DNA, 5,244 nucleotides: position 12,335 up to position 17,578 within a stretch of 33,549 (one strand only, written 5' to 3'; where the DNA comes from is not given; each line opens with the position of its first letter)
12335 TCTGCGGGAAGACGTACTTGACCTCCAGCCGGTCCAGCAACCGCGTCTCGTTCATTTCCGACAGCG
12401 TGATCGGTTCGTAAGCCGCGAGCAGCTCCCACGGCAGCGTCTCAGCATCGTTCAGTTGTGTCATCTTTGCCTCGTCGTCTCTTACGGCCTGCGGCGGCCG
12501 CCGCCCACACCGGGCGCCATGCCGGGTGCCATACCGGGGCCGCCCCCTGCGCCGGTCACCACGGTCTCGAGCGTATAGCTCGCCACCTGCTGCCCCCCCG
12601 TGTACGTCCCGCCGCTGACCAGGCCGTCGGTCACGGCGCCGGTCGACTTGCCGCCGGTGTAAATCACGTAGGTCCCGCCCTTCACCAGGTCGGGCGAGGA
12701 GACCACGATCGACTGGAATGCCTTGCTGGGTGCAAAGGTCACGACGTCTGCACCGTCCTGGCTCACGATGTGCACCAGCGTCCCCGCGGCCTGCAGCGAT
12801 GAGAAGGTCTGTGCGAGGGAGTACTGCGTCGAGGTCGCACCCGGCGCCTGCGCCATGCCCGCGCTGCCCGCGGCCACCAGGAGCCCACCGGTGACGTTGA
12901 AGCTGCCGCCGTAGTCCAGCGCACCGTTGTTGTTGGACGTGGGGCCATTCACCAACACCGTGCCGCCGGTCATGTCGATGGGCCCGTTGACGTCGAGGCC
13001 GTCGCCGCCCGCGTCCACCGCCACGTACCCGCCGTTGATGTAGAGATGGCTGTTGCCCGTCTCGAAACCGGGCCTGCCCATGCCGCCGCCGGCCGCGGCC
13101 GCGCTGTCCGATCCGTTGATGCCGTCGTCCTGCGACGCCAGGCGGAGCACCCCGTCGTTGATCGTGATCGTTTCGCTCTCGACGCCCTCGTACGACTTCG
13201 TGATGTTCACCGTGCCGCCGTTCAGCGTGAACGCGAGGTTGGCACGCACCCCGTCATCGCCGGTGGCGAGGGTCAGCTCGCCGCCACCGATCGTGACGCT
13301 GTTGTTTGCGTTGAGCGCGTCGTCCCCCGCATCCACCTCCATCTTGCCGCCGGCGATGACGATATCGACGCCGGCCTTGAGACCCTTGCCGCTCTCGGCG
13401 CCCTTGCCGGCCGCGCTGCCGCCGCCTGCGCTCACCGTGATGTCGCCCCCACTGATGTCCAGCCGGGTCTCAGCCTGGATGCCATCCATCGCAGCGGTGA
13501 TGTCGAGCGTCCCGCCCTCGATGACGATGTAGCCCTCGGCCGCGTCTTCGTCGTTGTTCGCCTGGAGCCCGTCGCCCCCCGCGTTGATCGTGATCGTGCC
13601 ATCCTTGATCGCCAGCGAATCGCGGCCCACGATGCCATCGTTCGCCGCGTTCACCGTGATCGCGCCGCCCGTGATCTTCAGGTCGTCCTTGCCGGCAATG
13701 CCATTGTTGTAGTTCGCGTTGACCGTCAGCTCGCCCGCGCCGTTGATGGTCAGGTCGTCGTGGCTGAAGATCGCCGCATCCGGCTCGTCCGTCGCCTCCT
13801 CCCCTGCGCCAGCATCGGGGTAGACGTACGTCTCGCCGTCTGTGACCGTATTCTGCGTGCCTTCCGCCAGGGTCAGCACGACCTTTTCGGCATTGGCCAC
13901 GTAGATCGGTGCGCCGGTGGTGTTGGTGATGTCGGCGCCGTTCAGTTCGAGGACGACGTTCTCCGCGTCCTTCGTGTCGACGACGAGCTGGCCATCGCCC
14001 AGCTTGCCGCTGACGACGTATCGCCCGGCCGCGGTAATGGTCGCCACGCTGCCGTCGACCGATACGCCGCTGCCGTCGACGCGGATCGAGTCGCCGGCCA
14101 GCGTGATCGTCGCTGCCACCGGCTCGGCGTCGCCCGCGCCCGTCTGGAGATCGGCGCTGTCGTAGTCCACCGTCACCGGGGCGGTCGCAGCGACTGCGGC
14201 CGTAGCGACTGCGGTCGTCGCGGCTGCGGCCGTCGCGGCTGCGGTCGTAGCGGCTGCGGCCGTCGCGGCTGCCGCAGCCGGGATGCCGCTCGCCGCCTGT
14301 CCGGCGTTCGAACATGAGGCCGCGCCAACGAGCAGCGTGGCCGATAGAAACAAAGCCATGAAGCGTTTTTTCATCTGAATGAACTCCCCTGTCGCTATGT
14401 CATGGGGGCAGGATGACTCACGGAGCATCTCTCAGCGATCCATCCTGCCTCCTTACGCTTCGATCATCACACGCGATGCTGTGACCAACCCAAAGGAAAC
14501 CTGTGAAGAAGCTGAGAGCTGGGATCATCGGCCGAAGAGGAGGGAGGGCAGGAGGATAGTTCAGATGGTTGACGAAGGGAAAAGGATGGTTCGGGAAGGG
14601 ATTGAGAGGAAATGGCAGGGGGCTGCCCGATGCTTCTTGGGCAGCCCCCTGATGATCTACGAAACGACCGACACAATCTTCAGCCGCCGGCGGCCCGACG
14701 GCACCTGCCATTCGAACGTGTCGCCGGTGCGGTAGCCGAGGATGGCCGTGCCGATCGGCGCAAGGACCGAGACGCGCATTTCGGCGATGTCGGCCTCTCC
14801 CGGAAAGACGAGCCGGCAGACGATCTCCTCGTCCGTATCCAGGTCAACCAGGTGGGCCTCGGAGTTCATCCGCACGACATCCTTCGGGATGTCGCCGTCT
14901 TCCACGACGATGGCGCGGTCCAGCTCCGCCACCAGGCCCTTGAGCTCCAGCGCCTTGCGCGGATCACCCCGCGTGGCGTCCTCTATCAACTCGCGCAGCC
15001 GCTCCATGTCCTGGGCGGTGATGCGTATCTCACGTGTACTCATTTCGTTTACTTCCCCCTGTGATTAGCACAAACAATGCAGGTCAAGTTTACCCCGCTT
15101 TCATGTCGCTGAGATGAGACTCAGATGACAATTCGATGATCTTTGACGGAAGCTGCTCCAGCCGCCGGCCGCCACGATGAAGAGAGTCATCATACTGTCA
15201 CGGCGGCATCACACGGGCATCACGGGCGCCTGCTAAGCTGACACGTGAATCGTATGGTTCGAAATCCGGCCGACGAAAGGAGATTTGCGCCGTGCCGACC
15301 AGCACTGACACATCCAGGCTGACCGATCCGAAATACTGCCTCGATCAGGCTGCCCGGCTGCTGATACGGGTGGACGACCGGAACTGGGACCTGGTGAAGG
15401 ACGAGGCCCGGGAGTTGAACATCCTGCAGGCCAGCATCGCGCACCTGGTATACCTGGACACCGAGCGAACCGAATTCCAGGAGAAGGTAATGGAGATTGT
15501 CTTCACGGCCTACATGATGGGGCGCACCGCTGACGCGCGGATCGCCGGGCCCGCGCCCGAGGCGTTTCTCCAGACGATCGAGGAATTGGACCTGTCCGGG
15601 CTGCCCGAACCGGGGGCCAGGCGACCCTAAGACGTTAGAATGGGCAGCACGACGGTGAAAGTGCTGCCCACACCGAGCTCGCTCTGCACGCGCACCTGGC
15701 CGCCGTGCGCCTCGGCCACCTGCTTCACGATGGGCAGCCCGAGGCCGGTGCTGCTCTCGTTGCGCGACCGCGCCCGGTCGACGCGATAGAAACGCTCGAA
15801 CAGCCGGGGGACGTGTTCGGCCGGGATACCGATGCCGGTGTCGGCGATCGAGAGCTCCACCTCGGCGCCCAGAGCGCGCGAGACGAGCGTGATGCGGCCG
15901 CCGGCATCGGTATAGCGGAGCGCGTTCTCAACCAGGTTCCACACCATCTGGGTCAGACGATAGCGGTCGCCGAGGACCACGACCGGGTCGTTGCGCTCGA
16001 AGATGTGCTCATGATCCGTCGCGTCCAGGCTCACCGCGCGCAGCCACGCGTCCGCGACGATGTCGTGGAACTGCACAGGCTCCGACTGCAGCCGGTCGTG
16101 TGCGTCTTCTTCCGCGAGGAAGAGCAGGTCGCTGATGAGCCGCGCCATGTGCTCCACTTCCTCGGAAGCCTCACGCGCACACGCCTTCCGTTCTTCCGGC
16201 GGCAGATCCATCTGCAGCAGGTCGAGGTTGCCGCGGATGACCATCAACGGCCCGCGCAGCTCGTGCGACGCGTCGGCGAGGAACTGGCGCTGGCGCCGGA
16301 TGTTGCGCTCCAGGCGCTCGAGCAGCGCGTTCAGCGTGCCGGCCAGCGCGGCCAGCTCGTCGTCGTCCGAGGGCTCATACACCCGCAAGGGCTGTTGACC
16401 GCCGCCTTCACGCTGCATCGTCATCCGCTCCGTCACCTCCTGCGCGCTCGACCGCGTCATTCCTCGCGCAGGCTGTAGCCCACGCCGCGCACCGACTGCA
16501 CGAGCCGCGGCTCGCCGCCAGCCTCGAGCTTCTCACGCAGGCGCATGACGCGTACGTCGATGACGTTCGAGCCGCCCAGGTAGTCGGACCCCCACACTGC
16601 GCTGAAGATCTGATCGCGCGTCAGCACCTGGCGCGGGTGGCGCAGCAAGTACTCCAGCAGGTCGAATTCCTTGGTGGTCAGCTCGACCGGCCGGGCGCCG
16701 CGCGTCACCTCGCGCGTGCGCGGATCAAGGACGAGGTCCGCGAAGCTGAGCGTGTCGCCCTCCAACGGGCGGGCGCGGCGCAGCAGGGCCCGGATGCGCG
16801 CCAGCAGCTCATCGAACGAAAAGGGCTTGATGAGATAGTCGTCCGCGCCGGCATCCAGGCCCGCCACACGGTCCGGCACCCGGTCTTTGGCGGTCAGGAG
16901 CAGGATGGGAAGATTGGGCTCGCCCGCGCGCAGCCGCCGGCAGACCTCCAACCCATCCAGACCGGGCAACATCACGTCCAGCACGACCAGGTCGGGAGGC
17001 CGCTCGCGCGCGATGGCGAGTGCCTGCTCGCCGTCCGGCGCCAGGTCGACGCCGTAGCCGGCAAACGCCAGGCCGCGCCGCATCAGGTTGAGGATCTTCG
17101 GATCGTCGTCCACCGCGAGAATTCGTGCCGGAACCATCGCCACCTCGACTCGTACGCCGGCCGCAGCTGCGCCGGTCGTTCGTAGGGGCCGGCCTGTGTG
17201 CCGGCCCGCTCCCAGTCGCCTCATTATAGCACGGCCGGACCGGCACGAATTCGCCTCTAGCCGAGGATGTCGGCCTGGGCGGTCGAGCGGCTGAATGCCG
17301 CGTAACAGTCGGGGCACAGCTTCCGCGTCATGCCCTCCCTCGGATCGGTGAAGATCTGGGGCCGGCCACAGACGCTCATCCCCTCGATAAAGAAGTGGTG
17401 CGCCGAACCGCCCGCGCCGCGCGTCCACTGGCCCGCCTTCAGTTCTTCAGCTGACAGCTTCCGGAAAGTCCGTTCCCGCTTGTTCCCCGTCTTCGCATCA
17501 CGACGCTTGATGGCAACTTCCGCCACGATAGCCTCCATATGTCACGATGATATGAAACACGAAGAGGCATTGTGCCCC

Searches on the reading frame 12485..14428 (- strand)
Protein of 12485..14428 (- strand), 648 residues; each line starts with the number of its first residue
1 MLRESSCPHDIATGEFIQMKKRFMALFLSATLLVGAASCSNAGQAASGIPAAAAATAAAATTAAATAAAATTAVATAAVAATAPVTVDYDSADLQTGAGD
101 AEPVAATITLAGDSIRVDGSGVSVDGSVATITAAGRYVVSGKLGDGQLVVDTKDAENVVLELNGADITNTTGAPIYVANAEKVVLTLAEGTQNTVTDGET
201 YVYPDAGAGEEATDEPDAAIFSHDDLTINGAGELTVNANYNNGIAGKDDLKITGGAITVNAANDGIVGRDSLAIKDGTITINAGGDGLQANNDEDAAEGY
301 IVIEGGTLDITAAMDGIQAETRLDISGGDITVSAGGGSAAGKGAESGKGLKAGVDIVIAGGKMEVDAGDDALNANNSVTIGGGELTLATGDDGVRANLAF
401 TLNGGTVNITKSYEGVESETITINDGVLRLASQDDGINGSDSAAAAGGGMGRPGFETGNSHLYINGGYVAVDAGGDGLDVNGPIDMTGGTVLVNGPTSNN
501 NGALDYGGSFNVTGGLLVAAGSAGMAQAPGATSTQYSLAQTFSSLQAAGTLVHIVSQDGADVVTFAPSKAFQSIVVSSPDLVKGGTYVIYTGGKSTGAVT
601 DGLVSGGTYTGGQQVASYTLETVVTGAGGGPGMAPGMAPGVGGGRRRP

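Call 65: search_protein_families(library=pfam, proteins=[window:12485-14428:-], max_evalue=0.00001)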
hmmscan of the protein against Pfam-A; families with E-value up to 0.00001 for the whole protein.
window:12485-14428:- (648 aa): 1 family
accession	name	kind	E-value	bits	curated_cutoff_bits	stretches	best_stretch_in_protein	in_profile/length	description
PF14262.12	Cthe_2159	-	2.6e-98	328.9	25.8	1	125-393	1-262/262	Carbohydrate-binding domain-containing protein Cthe_2159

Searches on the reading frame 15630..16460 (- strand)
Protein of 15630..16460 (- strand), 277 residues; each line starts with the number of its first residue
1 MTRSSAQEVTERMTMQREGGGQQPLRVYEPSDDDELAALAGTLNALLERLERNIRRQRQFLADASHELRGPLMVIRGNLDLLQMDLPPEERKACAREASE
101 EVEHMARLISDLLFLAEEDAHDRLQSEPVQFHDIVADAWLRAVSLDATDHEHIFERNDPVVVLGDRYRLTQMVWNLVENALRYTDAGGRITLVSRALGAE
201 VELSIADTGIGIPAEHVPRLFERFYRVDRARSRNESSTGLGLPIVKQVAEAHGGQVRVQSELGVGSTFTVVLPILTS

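Call 65: search_protein_families(library=pfam, proteins=[window:15630-16460:-], max_evalue=0.00001)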
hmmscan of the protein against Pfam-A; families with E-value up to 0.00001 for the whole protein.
window:15630-16460:- (277 aa): 2 families
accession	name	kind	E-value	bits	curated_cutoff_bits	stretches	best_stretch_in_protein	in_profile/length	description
PF02518.31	HATPase_c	-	2e-31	109.2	26.4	1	164-274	1-109/111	Histidine kinase-, DNA gyrase B-, and HSP90-like ATPase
PF00512.31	HisKA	-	1.7e-16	60.5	26.9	1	57-119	2-64/66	His Kinase A (phospho-acceptor) domain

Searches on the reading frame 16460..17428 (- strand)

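Call 65: search_protein_families(library=pfam, proteins=[window:16460-17428:-], max_evalue=0.00001)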
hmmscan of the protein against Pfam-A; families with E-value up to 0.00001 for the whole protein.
window:16460-17428:- (323 aa): 2 families
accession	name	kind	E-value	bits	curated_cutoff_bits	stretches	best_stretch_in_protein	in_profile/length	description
PF00072.30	Response_reg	-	6.9e-32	110.3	30.2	1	103-213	1-111/111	Response regulator receiver domain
PF00486.34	Trans_reg_C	-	2.9e-26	91.8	26.2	1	246-320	2-77/77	Transcriptional regulatory protein, C terminal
